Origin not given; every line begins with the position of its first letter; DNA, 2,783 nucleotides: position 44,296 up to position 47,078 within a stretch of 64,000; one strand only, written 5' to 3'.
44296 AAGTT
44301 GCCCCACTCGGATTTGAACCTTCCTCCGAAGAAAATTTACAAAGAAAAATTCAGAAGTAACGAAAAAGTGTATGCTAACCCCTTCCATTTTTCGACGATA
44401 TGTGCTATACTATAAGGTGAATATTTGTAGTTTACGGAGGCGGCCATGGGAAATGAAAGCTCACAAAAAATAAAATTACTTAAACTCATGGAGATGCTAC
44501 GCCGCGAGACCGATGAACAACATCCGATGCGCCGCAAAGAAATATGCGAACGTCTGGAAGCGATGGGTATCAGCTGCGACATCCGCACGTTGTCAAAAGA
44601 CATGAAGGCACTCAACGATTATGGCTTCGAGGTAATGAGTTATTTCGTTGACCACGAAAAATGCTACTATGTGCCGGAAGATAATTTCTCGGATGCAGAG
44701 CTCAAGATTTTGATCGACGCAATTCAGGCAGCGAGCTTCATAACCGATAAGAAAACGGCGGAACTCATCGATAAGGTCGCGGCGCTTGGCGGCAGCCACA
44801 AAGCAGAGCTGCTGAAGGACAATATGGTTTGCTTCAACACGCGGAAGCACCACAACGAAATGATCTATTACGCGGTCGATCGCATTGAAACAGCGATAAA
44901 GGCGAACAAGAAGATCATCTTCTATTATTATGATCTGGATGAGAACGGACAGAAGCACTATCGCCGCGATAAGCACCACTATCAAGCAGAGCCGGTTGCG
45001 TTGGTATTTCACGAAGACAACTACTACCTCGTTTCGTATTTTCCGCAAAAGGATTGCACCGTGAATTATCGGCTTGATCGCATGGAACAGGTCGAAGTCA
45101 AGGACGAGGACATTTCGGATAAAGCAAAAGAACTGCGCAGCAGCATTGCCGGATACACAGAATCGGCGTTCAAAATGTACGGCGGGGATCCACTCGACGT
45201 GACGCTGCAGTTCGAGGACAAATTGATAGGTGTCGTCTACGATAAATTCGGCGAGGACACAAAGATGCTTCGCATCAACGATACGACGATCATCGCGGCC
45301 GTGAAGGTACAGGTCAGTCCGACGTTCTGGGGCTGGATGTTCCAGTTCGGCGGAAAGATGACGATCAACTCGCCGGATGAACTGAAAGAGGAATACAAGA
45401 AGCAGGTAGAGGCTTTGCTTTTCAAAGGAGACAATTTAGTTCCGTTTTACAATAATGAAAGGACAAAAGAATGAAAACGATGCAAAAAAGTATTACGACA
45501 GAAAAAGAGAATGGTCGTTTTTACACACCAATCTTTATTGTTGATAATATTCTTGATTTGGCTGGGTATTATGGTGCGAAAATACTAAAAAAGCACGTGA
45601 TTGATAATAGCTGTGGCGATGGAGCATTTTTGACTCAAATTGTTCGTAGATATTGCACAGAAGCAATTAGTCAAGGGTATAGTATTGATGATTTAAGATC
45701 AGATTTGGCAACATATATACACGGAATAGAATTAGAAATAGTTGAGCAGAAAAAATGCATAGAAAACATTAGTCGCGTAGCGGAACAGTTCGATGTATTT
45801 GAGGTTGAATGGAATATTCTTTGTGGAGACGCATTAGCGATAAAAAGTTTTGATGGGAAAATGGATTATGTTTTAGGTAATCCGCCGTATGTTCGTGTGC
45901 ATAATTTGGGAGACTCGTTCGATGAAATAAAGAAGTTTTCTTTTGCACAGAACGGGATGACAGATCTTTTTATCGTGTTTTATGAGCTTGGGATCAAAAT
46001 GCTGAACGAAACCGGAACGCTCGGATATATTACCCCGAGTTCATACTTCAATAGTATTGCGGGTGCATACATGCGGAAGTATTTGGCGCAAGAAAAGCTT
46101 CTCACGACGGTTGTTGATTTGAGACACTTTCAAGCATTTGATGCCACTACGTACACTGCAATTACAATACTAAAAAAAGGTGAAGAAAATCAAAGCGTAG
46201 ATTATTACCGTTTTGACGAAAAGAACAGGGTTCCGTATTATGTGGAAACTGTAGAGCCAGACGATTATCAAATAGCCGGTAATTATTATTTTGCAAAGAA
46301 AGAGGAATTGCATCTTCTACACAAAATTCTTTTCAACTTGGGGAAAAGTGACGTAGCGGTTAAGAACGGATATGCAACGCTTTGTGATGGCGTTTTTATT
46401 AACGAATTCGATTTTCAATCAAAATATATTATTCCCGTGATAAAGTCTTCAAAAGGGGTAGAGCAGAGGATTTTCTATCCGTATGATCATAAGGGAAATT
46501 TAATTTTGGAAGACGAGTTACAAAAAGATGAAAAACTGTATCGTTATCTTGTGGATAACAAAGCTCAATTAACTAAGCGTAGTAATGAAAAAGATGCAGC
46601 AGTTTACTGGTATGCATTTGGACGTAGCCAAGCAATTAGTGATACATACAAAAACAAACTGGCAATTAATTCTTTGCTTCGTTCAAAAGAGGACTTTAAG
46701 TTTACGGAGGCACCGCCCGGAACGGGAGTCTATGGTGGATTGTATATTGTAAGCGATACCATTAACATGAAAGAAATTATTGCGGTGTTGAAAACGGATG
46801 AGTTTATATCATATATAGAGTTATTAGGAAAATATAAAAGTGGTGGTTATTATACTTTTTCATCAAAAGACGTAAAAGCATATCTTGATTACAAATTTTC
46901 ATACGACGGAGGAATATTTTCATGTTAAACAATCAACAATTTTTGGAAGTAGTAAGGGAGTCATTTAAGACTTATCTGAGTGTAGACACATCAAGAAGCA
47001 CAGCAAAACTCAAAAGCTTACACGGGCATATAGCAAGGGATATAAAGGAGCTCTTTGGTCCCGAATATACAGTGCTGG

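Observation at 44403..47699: WYL-domain sensor/regulator translationally coupled to an N6-adenine methyltransferase and an unclassifiable third protein: candidate sensor-gated restriction/defence operon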

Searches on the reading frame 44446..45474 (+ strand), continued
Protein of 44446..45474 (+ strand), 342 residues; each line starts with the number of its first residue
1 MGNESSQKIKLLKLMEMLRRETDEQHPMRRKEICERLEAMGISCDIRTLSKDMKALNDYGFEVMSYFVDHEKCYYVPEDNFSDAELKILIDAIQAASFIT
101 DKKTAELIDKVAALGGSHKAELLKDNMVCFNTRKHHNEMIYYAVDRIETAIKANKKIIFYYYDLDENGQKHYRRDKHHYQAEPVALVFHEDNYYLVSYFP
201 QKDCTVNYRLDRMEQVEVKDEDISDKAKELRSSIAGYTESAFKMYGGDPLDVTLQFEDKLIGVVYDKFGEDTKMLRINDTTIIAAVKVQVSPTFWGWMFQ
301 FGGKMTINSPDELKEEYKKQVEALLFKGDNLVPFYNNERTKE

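Call 71: fold_search(model_id=the predicted structure, library=pdb)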
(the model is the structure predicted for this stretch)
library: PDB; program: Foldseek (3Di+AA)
matches with E <= 10: 1135; with E <= 0.001: 31
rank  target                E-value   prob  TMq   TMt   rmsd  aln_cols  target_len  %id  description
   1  8tpk_B                1.9e-12  1.00  0.25  0.26  17.7       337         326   17  P6522 crystal form of C. crescentus DriD-ssDNA-DNA complex (released 2023-11-29)
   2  9fnd_Y                2.9e-12  1.00  0.25  0.27  14.8       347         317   16  Transcriptional activator PafBC bound to mycobacterial RNA polymerase (released 2025-02-12)
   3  8tp8_D                3.5e-12  1.00  0.29  0.30  15.7       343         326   17  Structure of the C. crescentus WYL-activator, DriD, bound to ssDNA and cognate DNA (released 2023-11-29)
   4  8tp8_B                4.4e-12  1.00  0.25  0.26  17.8       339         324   16  Structure of the C. crescentus WYL-activator, DriD, bound to ssDNA and cognate DNA (released 2023-11-29)
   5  8tpk_A                2.5e-11  1.00  0.29  0.31  16.6       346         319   16  P6522 crystal form of C. crescentus DriD-ssDNA-DNA complex (released 2023-11-29)
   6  9pfv_Q                4.9e-11  1.00  0.22  0.23  18.4       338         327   15  The cryo-EM structure of C. crescentus DriD-ssDNA-RNAP-Sigma73-CCNA_03891/CCNA_01149 promoter transcription activation (released 2026-02-25)
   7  8tp8_A                6.4e-11  1.00  0.28  0.30  15.7       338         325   16  Structure of the C. crescentus WYL-activator, DriD, bound to ssDNA and cognate DNA (released 2023-11-29)
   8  9fnd_X                8.1e-11  1.00  0.23  0.24  15.8       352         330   13  Transcriptional activator PafBC bound to mycobacterial RNA polymerase (released 2025-02-12)
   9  9pfq_Q                4.6e-10  1.00  0.22  0.23  17.7       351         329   14  The cryo-EM structure of C. crescentus DriD-ssDNA-RNAP-Sigma73-bapE promoter transcription activation complex (released 2026-02-25)
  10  6sj9_A                5.7e-10  1.00  0.25  0.15  20.9       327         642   18  Proteasome accessory factor B/C (PafBC) of Arthrobacter aurescens (released 2019-10-16)
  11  6sj9_B                2.1e-09  1.00  0.24  0.14  20.9       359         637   18  Proteasome accessory factor B/C (PafBC) of Arthrobacter aurescens (released 2019-10-16)
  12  9cu3_A                1.2e-08  1.00  0.23  0.37  13.9       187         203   18  Allosteric mechanism of DriD transcription activator (released 2025-04-23)
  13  7tzv_A                2.2e-08  1.00  0.22  0.37  14.8       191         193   17  Structure of DriD C-domain bound to 9mer ssDNA (released 2022-06-01)
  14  9cu3_B                2.6e-08  1.00  0.23  0.38  15.3       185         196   17  Allosteric mechanism of DriD transcription activator (released 2025-04-23)
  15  7tzv_M                1.3e-07  1.00  0.23  0.39  14.7       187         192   18  Structure of DriD C-domain bound to 9mer ssDNA (released 2022-06-01)
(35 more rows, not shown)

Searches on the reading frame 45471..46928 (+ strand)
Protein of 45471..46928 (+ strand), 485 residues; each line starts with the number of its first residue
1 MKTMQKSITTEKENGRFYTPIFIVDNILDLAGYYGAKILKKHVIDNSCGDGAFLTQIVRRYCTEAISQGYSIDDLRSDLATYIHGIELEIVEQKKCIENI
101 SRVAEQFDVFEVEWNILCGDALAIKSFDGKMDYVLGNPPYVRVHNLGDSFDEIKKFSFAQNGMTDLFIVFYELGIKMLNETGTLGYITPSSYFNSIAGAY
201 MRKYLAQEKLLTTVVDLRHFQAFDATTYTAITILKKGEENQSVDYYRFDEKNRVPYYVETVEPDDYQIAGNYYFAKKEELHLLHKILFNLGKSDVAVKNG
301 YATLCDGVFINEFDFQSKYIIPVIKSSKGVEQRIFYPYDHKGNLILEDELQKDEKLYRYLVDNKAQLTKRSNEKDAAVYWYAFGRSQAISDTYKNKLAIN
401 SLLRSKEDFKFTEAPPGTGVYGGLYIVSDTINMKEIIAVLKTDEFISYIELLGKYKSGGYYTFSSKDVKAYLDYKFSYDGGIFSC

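Call 4: search_protein_families(library=pfam, proteins=[window:45471-46928:+], max_evalue=0.1)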
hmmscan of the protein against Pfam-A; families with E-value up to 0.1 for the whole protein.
window:45471-46928:+ (485 aa): 3 families
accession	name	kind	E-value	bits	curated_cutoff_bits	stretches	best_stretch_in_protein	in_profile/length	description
PF07669.17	Eco57I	-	4.1e-23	82.8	25.3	1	93-223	49-171/171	Eco57I restriction-modification methylase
PF02384.22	N6_Mtase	-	6e-16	59.1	20.4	1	9-252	20-248/311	N-6 DNA Methylase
PF20473.4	MmeI_Mtase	-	0.018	14.7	27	0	110-148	118-153/259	MmeI, DNA-methyltransferase domain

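Call 5: search_protein_families(library=padloc, proteins=[window:45471-46928:+], max_evalue=0.1)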
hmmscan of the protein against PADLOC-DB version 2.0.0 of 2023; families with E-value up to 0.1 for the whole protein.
window:45471-46928:+ (485 aa): 56 families (the best 25 are shown)
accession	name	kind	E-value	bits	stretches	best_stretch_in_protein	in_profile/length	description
PDLC03315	MTase_II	-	3.7e-139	462.8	1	3-479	6-482/502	Type II methyltransferase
PDLC03335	MTase_II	-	3.6e-55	185.8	1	10-471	75-569/607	Type II methyltransferase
PDLC03313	MTase_II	-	1.9e-38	130.3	2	10-243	18-260/563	Type II methyltransferase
PDLC03604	REase_MTase_IIG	-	5.9e-28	95.4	2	106-311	514-730/1011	Type IIG restriction enzyme-methyltransferase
PDLC03338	MTase_II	-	9.8e-24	82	1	10-210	125-322/604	Type II methyltransferase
PDLC03267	MTase_II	-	7.4e-22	75.9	1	4-343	3-341/539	Type II methyltransferase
PDLC03612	REase_MTase_IIG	-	7.2e-18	62.2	1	126-254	803-932/1247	Type IIG restriction enzyme-methyltransferase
PDLC03348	MTase_II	-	6.5e-17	59.3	1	10-237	216-452/727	Type II methyltransferase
PDLC03630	REase_MTase_IIG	-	8e-17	58.3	2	127-245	602-738/1100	Type IIG restriction enzyme-methyltransferase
PDLC03282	MTase_II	-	1e-16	59.2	2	114-237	65-187/386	Type II methyltransferase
PDLC03245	MTase_II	-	2.3e-16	57.5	1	8-251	21-283/577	Type II methyltransferase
PDLC03235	MTase_II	-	8.7e-16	55.9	2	74-235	197-353/648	Type II methyltransferase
PDLC03226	MTase_II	-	9.2e-16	55.6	1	5-243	7-241/579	Type II methyltransferase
PDLC03248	MTase_II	-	1.8e-15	54.7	1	13-254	8-215/521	Type II methyltransferase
PDLC03629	REase_MTase_IIG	-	2.9e-15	53.2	2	129-238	569-690/1182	Type IIG restriction enzyme-methyltransferase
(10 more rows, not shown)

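Call 6: search_protein_families(library=ncbifam, proteins=[window:45471-46928:+], max_evalue=0.1)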
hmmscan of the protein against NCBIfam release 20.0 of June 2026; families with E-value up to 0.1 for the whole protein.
window:45471-46928:+ (485 aa): 6 families
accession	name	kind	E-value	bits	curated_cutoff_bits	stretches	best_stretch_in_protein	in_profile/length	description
TIGR02987.1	met_A_Alw26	exception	5.6e-12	45.2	353.5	2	12-153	1-135/523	Alw26I/Eco31I/Esp3I family type II restriction adenine-specific DNA-methyltransferase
NF033452.1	BREX_1_MTaseX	exception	2.7e-11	42.1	500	1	128-254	505-634/1210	BREX-1 system adenine-specific DNA-methyltransferase PglX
NF047738.1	antiphage_MADS2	equivalog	0.0013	17.1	720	1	10-63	306-355/654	methylation-associated defense system DNA methyltransferase MAD2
NF033455.1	BREX_6_MTaseX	exception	0.0044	14.6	900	1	128-228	552-648/1319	BREX-6 system adenine-specific DNA-methyltransferase PglX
TIGR03534.1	RF_mod_PrmC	equivalog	0.023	14.1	199.1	1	42-148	91-174/253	peptide chain release factor N(5)-glutamine methyltransferase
NF040721.1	Trm14_Arch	equivalog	0.036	13.2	280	1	73-140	237-299/370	tRNA (guanine(6)-N2)-methyltransferase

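Call 9: search_protein_families(library=phrogs, proteins=[window:45471-46928:+], max_evalue=0.1)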
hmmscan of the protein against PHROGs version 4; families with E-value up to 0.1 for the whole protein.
window:45471-46928:+ (485 aa): 14 families
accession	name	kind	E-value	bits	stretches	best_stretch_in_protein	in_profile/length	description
phrog_16674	-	other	5.3e-31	108.2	3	130-244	674-791/1364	DNA methyltransferase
phrog_9133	-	unknown function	1.3e-15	57.3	1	3-245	723-913/1259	-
phrog_2713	-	unknown function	5.3e-14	53.1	1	10-243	187-407/520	-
phrog_31645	-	unknown function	2.3e-10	40.2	1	110-237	580-708/1075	-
phrog_3689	-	other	8.1e-08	32.7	1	93-198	36-125/348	DNA methyltransferase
phrog_6380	-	other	1.4e-05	25.3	1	13-250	18-244/382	DNA methyltransferase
phrog_11371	-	unknown function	2.3e-05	24.7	1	9-111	284-373/383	-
phrog_1600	-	other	3.1e-05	23.7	1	11-214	24-210/489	DNA methyltransferase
phrog_5172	-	unknown function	0.0015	18.3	1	4-150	10-113/377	-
phrog_23649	-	unknown function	0.011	16.9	1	55-89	9-43/71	-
phrog_21201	-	other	0.011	16.5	1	6-95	13-105/156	DNA methyltransferase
phrog_3820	-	other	0.015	15.4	1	8-145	42-143/255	DNA methyltransferase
phrog_1685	-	unknown function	0.05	11.7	0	16-208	94-249/2278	-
phrog_3690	-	unknown function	0.081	14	0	56-128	50-123/139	-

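Call 35: search_protein_families(library=pfam, alignment_id=A5, max_evalue=0.00001)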
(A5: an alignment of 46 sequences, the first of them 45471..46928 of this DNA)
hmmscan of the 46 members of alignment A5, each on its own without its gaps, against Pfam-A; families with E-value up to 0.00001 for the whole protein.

A. member 1, window:45471-46928:+ (485 aa): 2 families
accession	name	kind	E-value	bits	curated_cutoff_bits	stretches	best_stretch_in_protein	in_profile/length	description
PF07669.17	Eco57I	-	4.1e-23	82.8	25.3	1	93-223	49-171/171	Eco57I restriction-modification methylase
PF02384.22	N6_Mtase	-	6e-16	59.1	20.4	1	9-252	20-248/311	N-6 DNA Methylase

B. families by the number of members that match (of 46 scanned): 34 families (the first 25 are shown)
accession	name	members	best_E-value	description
PF02384.22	N6_Mtase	13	1.8e-111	N-6 DNA Methylase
PF12161.14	HsdM_N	12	3.3e-28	HsdM N-terminal domain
PF07669.17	Eco57I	5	4.1e-23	Eco57I restriction-modification methylase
PF12639.13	Colicin-DNase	4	1.1e-14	DNase/tRNase domain of colicin-like bacteriocin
PF14414.12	WHH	4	5.4e-14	A nuclease of the HNH/ENDO VII superfamily with conserved WHH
PF04851.21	ResIII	3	2.1e-24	Type III restriction enzyme, res subunit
PF00270.35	DEAD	3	9.2e-20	DEAD/DEAH box helicase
PF00350.29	Dynamin_N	3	3.8e-19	Dynamin family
PF00271.37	Helicase_C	3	2.9e-12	Helicase conserved C-terminal domain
PF01926.29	MMR_HSR1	3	6.1e-07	50S ribosome-binding GTPase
PF03235.19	GmrSD_N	2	5.4e-35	GmrSD restriction endonuclease, N-terminal domain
PF03747.19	ADP_ribosyl_GH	2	1.3e-34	ADP-ribosylglycohydrolase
PF07510.16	GmrSD_C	2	2.7e-18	GmrSD restriction endonucleases, C-terminal domain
PF22590.2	Cas3-like_C_2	2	6.4e-18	CRISPR-associated nuclease/helicase Cas3, C-terminal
PF13408.12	Zn_ribbon_recom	2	3.1e-14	Recombinase zinc beta ribbon domain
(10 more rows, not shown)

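Call 36: search_protein_families(library=padloc, alignment_id=A5, max_evalue=0.00001)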
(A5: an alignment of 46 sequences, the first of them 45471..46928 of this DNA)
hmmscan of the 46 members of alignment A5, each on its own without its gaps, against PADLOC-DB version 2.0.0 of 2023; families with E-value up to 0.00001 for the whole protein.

A. member 1, window:45471-46928:+ (485 aa): 36 families (the best 25 are shown)
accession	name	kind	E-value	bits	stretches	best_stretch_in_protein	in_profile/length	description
PDLC03315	MTase_II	-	3.7e-139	462.8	1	3-479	6-482/502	Type II methyltransferase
PDLC03335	MTase_II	-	3.6e-55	185.8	1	10-471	75-569/607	Type II methyltransferase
PDLC03313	MTase_II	-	1.9e-38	130.3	1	10-243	18-260/563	Type II methyltransferase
PDLC03604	REase_MTase_IIG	-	5.9e-28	95.4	1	106-311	514-730/1011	Type IIG restriction enzyme-methyltransferase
PDLC03338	MTase_II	-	9.8e-24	82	1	10-210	125-322/604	Type II methyltransferase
PDLC03267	MTase_II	-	7.4e-22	75.9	1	4-343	3-341/539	Type II methyltransferase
PDLC03612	REase_MTase_IIG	-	7.2e-18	62.2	1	126-254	803-932/1247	Type IIG restriction enzyme-methyltransferase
PDLC03348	MTase_II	-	6.5e-17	59.3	1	10-237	216-452/727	Type II methyltransferase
PDLC03630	REase_MTase_IIG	-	8e-17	58.3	1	127-245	602-738/1100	Type IIG restriction enzyme-methyltransferase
PDLC03282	MTase_II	-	1e-16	59.2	1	114-237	65-187/386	Type II methyltransferase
PDLC03245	MTase_II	-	2.3e-16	57.5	1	8-251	21-283/577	Type II methyltransferase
PDLC03235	MTase_II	-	8.7e-16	55.9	1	74-235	197-353/648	Type II methyltransferase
PDLC03226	MTase_II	-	9.2e-16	55.6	1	5-243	7-241/579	Type II methyltransferase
PDLC03248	MTase_II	-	1.8e-15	54.7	1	13-254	8-215/521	Type II methyltransferase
PDLC03629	REase_MTase_IIG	-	2.9e-15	53.2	1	129-238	569-690/1182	Type IIG restriction enzyme-methyltransferase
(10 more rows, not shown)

B. families by the number of members that match (of 46 scanned): 263 families (the first 25 are shown)
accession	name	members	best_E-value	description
PDLC03021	MTase_I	13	6e-181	Type I methyltransferase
PDLC03035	MTase_I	12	4.3e-128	Type I methyltransferase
PDLC03031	MTase_I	12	4.9e-108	Type I methyltransferase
PDLC03025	MTase_I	12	1.5e-63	Type I methyltransferase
PDLC03029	MTase_I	11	1.4e-212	Type I methyltransferase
PDLC03019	MTase_I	11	6.7e-212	Type I methyltransferase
PDLC03038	MTase_I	11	1.5e-132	Type I methyltransferase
PDLC03039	MTase_I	11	1.7e-127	Type I methyltransferase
PDLC03240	MTase_II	11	2.2e-105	Type II methyltransferase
PDLC03027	MTase_I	11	1.3e-95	Type I methyltransferase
PDLC03022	MTase_I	11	4.8e-85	Type I methyltransferase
PDLC03028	MTase_I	11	9.2e-77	Type I methyltransferase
PDLC03032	MTase_I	11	5.1e-69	Type I methyltransferase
PDLC03026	MTase_I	11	9.6e-67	Type I methyltransferase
PDLC04134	mad2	11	3.1e-49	mads_2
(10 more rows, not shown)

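Call 58: search_solved_structures(query=window:45471-46928:+, max_evalue=0.001)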
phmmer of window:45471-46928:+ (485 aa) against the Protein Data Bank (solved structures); distinct sequences matched with E-value up to 0.001: 3.
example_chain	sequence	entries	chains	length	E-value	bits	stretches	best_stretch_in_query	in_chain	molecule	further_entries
8cxz_A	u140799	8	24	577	6.3e-15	58.2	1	7-252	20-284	Site-specific DNA-methyltransferase (adenine-specific)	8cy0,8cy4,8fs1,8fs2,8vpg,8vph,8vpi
7lni_A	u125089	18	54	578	6.3e-15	58.2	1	7-252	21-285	Site-specific DNA-methyltransferase (adenine-specific)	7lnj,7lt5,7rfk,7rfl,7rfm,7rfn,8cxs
7qw5_A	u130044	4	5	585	2.2e-11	46.6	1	7-271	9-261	Modification methylase BseCI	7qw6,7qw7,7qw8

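Call 80: find_homologous_proteins(query=window:45471-46928:+, max_evalue=1e-20)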
Query window:45471-46928:+ (485 aa): 2700 proteins with E <= 1e-20 among 8000 candidates; the best 120 are listed.
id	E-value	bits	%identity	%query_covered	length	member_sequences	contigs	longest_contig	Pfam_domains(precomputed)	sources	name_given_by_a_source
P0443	0.0e+0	1095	100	100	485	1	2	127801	PF02384.23,PF07669.18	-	-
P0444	4.7e-289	977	88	100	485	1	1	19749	PF02384.23,PF07669.18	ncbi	-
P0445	1.9e-262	889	79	100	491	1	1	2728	PF02384.23,PF07669.18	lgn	-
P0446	2.5e-257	872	78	100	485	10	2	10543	PF02384.23,PF07669.18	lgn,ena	-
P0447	2.8e-251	852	77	100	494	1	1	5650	PF02384.23,PF07669.18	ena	-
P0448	2.5e-250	849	77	98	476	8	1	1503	PF02384.23,PF07669.18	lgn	-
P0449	7.4e-250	848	76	99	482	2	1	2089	PF02384.23,PF07669.18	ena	-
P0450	1.4e-249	847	76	100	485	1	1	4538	PF02384.23,PF07669.18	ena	-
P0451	8.9e-244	828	74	99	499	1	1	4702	PF02384.23,PF07669.18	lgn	-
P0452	2.9e-238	810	73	100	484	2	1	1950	PF02384.23,PF07669.18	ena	-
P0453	1.8e-237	807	71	100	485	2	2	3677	PF02384.23,PF07669.18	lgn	-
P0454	3.6e-237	806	73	100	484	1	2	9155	PF02384.23,PF07669.18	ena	-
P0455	3.4e-235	799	71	100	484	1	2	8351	PF02384.23,PF07669.18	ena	-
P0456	2.5e-232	790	71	100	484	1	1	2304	PF02384.23,PF07669.18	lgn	-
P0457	2.0e-231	787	71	99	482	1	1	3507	PF02384.23,PF07669.18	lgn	-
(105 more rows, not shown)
